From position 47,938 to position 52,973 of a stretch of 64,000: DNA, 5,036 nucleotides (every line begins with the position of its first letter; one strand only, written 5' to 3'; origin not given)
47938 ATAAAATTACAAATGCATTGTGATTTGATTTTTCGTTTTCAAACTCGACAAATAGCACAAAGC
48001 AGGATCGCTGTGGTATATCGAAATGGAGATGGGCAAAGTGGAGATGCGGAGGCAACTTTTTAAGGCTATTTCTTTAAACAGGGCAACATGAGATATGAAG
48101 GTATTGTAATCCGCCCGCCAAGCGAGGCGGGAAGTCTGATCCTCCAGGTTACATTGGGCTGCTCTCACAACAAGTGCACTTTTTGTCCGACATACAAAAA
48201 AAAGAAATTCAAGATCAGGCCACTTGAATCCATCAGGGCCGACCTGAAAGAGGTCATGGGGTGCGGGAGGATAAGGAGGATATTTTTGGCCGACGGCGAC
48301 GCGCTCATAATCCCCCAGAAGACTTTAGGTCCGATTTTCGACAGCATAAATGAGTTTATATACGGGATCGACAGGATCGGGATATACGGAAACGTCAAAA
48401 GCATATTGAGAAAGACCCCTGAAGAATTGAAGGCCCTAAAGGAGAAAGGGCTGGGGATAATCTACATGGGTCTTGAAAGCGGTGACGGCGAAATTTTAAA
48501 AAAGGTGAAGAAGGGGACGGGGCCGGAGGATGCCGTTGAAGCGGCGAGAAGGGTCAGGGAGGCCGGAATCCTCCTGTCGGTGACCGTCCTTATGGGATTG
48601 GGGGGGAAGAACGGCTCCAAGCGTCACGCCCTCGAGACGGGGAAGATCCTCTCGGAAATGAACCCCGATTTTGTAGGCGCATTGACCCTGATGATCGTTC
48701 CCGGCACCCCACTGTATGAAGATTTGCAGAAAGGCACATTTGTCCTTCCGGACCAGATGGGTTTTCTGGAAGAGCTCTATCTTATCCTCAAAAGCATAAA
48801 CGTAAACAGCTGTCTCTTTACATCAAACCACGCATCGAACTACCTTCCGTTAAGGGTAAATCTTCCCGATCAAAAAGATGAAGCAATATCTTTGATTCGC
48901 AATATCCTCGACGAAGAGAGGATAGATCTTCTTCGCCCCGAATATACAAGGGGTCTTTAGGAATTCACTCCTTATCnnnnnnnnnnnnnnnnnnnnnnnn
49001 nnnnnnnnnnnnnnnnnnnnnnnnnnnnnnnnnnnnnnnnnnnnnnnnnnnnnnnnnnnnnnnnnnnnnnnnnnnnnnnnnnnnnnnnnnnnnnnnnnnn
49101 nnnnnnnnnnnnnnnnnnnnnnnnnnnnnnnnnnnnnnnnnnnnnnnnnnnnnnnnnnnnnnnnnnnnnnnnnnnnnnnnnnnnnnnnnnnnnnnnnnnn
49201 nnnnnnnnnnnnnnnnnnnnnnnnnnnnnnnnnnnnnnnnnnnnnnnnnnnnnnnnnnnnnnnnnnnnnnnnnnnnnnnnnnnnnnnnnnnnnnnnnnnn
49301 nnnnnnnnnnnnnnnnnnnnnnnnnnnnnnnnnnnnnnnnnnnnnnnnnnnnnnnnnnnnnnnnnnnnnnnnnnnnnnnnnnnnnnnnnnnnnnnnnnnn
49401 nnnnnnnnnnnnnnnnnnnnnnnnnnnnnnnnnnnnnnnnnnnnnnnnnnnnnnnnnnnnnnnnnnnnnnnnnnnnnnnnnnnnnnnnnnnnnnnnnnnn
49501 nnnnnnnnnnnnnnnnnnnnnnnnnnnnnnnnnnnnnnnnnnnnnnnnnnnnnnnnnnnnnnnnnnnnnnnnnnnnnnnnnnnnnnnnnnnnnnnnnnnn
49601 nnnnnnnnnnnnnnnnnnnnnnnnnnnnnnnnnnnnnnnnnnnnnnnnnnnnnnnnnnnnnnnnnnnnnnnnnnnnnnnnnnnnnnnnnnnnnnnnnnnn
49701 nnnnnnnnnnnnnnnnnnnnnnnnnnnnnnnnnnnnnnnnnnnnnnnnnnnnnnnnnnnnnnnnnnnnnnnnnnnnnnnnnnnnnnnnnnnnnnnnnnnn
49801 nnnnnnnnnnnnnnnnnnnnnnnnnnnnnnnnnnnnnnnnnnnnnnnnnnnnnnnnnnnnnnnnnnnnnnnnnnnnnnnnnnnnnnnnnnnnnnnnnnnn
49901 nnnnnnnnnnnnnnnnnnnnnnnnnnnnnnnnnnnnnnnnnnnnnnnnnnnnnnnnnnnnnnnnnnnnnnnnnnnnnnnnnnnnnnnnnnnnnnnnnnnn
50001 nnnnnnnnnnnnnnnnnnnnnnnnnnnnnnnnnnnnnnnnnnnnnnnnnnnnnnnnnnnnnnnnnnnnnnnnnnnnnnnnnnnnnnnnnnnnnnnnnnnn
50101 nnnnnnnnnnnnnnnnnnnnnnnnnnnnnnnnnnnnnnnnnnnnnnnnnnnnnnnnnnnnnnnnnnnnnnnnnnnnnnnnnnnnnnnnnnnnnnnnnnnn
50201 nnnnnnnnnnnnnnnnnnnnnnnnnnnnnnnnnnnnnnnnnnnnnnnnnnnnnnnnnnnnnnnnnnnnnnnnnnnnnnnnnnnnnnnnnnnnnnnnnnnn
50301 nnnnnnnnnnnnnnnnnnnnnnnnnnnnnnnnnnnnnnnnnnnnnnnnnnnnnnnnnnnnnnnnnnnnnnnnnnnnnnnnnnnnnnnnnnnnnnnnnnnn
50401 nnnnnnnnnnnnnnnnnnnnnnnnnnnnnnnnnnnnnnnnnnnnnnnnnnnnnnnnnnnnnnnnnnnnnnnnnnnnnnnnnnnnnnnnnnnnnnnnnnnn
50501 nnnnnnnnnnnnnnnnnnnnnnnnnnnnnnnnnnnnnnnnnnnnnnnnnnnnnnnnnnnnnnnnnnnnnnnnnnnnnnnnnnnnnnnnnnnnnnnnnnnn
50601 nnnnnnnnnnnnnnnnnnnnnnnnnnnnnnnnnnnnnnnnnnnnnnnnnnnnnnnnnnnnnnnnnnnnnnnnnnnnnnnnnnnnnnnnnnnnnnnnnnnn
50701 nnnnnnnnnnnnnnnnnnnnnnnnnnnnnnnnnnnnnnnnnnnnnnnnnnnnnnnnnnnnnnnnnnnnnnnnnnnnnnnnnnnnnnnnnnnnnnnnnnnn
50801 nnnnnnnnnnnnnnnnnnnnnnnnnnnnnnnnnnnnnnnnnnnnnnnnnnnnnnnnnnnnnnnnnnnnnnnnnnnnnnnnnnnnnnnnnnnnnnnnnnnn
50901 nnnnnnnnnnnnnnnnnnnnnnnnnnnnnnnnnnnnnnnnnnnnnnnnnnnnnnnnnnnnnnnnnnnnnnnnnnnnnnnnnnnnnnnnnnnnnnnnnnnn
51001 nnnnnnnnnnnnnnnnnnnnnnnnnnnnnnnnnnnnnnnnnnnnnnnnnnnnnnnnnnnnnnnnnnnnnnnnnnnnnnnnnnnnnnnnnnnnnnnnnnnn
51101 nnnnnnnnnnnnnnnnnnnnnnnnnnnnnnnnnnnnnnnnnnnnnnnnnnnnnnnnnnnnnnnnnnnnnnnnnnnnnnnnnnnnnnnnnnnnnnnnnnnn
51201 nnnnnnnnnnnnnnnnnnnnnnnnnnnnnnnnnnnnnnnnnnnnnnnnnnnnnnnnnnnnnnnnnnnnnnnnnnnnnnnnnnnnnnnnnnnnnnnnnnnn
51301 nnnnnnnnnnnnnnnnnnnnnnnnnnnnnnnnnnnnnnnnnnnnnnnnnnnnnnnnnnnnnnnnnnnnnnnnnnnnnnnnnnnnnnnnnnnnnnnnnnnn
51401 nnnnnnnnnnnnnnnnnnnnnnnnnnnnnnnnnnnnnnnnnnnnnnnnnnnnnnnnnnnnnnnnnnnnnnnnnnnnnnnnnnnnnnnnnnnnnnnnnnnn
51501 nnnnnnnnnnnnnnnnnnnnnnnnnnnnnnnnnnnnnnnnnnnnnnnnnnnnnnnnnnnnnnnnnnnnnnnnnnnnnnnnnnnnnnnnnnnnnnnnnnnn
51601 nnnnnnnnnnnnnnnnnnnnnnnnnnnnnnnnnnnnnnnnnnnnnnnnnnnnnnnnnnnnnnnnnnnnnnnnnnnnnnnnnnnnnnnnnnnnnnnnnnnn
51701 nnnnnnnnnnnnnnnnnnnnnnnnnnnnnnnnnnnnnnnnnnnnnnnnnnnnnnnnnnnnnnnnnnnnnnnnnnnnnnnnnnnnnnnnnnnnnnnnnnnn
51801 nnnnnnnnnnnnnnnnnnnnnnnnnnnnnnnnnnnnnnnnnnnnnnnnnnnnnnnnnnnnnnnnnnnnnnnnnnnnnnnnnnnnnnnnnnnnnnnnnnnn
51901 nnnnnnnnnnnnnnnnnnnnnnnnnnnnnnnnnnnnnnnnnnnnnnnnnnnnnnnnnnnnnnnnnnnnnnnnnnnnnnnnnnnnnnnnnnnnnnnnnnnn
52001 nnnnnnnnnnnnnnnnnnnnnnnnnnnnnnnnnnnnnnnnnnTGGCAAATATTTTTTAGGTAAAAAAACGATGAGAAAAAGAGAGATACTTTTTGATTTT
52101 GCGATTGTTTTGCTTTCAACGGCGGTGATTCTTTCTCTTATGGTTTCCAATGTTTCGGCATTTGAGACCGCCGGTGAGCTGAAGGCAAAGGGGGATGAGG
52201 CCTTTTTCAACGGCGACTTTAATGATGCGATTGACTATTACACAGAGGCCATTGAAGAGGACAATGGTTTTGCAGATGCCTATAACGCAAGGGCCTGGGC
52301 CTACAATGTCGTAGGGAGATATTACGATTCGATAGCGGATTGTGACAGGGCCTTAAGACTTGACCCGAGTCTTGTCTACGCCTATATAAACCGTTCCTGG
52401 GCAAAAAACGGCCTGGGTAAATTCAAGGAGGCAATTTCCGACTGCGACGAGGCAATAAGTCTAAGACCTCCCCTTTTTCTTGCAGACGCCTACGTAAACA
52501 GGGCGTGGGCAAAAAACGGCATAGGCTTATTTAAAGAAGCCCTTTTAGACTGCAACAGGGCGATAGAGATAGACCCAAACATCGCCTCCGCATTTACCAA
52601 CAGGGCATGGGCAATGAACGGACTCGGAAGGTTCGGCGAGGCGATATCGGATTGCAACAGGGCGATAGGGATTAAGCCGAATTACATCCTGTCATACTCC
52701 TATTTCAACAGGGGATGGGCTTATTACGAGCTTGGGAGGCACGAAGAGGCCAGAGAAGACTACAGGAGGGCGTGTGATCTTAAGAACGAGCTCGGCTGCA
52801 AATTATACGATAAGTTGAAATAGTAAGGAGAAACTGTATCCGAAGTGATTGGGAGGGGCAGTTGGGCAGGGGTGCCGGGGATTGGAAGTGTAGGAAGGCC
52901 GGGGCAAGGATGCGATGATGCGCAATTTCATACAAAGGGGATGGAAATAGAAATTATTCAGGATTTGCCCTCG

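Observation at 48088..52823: Candidate novel operon: non-canonical radical SAM enzyme, then a 1021-aa protein with a nucleotidyl-cyclase-like core, then a secreted TPR protein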

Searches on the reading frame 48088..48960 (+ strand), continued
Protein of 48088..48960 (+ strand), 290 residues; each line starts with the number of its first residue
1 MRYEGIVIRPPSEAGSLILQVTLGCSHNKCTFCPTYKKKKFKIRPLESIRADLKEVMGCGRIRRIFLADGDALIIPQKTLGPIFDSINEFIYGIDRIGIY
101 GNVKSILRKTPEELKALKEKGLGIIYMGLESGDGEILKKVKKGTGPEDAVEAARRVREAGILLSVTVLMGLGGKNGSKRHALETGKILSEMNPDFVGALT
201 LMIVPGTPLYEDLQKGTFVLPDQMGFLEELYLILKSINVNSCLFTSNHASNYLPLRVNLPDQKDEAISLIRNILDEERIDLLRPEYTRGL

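Call 31: search_solved_structures(query=window:48088-48960:+, max_evalue=0.01, show_alignments=1)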
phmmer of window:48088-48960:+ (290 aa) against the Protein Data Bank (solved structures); distinct sequences matched with E-value up to 0.01: 7.
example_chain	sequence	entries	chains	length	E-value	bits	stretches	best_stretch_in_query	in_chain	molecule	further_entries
9ccb_A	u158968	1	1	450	1.2e-14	57.7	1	15-213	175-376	Radical SAM core domain-containing protein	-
6iad_A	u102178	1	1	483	3.4e-07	33.3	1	113-219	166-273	Histone acetyltransferase, ELP3 family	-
6iaz_A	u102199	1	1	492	3.5e-07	33.2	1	113-219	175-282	Histone acetyltransferase, ELP3 family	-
6ia8_A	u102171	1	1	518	3.9e-07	33.1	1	113-219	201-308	Histone acetyltransferase, ELP3 family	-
5ul2_A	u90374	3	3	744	1.5e-06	31.2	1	14-168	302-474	OxsB protein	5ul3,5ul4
8erw_A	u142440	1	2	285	0.00018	24.4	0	137-193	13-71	C2HR4_8r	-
3t7v_A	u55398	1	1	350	0.0016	21.2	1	111-210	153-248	methylornithine synthase PylB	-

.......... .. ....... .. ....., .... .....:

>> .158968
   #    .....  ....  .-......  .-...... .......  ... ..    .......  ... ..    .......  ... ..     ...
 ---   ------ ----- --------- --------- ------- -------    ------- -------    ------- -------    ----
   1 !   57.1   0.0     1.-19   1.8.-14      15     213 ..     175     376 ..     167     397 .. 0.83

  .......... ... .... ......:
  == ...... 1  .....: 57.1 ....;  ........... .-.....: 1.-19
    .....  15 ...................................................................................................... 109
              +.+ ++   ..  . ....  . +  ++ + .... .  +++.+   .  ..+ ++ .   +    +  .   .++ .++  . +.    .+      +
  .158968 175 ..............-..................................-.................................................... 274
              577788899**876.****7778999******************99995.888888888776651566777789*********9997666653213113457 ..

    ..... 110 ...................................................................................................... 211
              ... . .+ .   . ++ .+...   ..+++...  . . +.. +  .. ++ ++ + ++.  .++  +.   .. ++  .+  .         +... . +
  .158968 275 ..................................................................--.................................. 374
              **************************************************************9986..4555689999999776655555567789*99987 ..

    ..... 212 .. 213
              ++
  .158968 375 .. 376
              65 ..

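Call 83: find_encoding_contigs(protein=P0065, flank=7000, max_places=1)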
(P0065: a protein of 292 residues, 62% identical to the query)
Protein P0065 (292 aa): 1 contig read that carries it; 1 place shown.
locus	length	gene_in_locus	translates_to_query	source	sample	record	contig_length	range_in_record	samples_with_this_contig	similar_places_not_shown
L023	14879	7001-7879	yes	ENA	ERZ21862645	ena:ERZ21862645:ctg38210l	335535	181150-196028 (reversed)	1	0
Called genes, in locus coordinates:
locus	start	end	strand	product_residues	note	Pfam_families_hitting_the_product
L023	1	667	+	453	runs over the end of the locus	PF00005:ABC_tran (faint), PF00009:GTP_EFTU (weak), PF01926:MMR_HSR1, PF02421:FeoB_N, PF01926:MMR_HSR1, PF02421:FeoB_N, PF00009:GTP_EFTU, PF14714:KH_dom-like, +3 more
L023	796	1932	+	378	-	PF13433:Peripla_BP_5, PF13458:Peripla_BP_6, PF01094:ANF_receptor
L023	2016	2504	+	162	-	PF02653:BPD_transp_2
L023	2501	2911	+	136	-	PF02653:BPD_transp_2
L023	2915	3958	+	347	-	PF02653:BPD_transp_2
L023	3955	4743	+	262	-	PF00005:ABC_tran, PF13304:AAA_21 (faint), PF12399:BCA_ABC_TP_C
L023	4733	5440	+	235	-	PF00005:ABC_tran, PF13304:AAA_21 (faint)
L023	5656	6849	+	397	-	PF13458:Peripla_BP_6 (faint), PF01094:ANF_receptor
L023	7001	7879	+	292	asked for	PF04055:Radical_SAM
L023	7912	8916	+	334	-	PF01676:Metalloenzyme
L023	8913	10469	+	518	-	PF20154:LNT_N, PF00795:CN_hydrolase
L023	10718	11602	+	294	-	PF03462:PCRF, PF00472:RF-1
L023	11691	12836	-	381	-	PF01979:Amidohydro_1, PF07969:Amidohydro_3 (weak)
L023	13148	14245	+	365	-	PF00089:Trypsin, PF10459:Peptidase_S46 (faint), PF13365:Trypsin_2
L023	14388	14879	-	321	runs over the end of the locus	PF01073:3Beta_HSD, PF01370:Epimerase, PF02719:Polysacc_synt_2 (faint), PF04321:RmlD_sub_bind, PF16363:GDP_Man_Dehyd, PF07993:NAD_binding_4 (weak)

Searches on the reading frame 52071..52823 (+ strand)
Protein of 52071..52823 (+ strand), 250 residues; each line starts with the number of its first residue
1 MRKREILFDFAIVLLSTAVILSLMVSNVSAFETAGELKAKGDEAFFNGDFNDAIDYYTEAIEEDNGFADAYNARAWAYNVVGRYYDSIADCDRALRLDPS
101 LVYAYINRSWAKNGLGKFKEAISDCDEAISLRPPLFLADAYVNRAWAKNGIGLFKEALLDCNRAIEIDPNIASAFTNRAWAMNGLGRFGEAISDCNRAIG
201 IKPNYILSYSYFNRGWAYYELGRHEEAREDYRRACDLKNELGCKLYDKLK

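Call 3: search_protein_families(library=pfam, proteins=[window:52071-52823:+], max_evalue=1)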
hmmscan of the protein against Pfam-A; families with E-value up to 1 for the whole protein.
window:52071-52823:+ (250 aa): 24 families
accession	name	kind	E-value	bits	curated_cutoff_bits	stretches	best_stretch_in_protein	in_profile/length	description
PF00515.34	TPR_1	-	2.3e-40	135.2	27.8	6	209-237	2-30/34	Tetratricopeptide repeat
PF13181.12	TPR_8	-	2.4e-30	102.5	25.7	6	210-239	3-32/34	Tetratricopeptide repeat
PF07719.23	TPR_2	-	1.2e-28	97.2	27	6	210-238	3-31/34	Tetratricopeptide repeat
PF13431.12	TPR_17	-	5.8e-21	73.4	24.4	4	161-192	2-33/34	Tetratricopeptide repeat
PF13432.12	TPR_16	-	1.1e-18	67.7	32.7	3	39-100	2-63/65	Tetratricopeptide repeat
PF13414.12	TPR_11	-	1.1e-18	67.1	26.8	5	217-239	3-25/42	TPR repeat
PF13424.12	TPR_12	-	6.7e-18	65.1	30.1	4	171-239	2-76/77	Tetratricopeptide repeat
PF13428.12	TPR_14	-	2.8e-13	49.6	23.5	3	214-237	7-30/44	Tetratricopeptide repeat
PF13371.12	TPR_9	-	1.4e-10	41.5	35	3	85-133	12-60/73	Tetratricopeptide repeat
PF13374.12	TPR_10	-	1.6e-10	41.1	27.5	1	213-238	7-32/42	Tetratricopeptide repeat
PF14559.12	TPR_19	-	3.9e-09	37.1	25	2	47-84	4-41/68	Tetratricopeptide repeat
PF13174.12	TPR_6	-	4.1e-09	36.9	26.3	1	209-234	1-26/33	Tetratricopeptide repeat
PF25575.1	TPR_BSK1_C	-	1.2e-08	35.3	42.2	1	34-104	42-113/118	Serine/threonine-protein kinase BSK1-like, TPR repeats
PF10516.15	SHNi-TPR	-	3.7e-07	30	21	1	117-138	16-37/38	SHNi-TPR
PF07721.20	TPR_4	-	8.7e-07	29.4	27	1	211-229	4-22/26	Tetratricopeptide repeat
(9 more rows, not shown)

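Call 4: search_protein_families(library=ncbifam, proteins=[window:52071-52823:+], max_evalue=1)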
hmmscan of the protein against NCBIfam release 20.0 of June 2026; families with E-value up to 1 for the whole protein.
window:52071-52823:+ (250 aa): 19 families
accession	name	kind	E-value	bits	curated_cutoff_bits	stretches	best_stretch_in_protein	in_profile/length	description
TIGR00990.1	3a0801s09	subfamily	1.6e-22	80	757.25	2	33-125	126-217/615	mitochondrial import receptor subunit TOM70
NF040959.1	MamA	equivalog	6.2e-14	51.9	200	2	115-238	84-203/204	magnetosome protein MamA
NF008391.2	PRK11189.1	equivalog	4.1e-12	46.2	250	2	139-232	66-157/297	lipoprotein NlpI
TIGR04510.1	mod_pep_cyc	subfamily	1e-09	37.5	400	2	82-238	412-566/814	putative peptide modification system cyclase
NF033762.1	social_mot_Tgl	equivalog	1.3e-09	37.8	225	1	46-240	43-235/252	social motility TPR repeat lipoprotein Tgl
TIGR02521.1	type_IV_pilW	equivalog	3.1e-09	36.8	154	2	47-177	44-174/234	type IV pilus biogenesis/stability protein PilW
NF047507.1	TPR_BatC_Lepto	exception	3.5e-08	33.2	175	2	177-239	63-127/214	TPR repeat-containing protein BatC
TIGR02917.1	PEP_TPR_lipo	equivalog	9.2e-08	30.4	312.2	1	37-230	128-317/899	XrtA/PEP-CTERM system TPR-repeat protein PrsT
NF047558.1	TPR_END_plus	domain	7.9e-07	28.9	32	0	211-240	2-31/56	TPR end-of-group domain-containing protein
NF002725.1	PRK02603.1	equivalog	3.9e-06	27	143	1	47-92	85-130/173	photosystem I assembly protein Ycf3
NF033758.1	gliding_GltE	equivalog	5.4e-06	25.6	225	2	138-182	290-334/411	adventurous gliding motility TPR repeat lipoprotein GltE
NF007302.0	PRK09782.1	equivalog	0.00039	18.5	1223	1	45-100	590-644/990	phage receptor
NF053607.1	CHU_0125_OmpA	equivalog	0.00059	18.5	620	1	22-128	7-113/639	CHU_0125 family OmpA-like outer membrane integrity protein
NF001237.0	PRK00207.1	equivalog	0.00065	19.6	92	0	105-130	102-127/128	sulfurtransferase complex subunit TusD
TIGR03012.1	sulf_tusD_dsrE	equivalog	0.012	15.5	89.25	0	174-199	100-125/127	sulfurtransferase complex subunit TusD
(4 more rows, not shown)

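Call 5: search_protein_families(library=padloc, proteins=[window:52071-52823:+], max_evalue=1)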
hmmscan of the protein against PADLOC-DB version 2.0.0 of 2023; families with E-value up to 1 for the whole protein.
window:52071-52823:+ (250 aa): 0 families
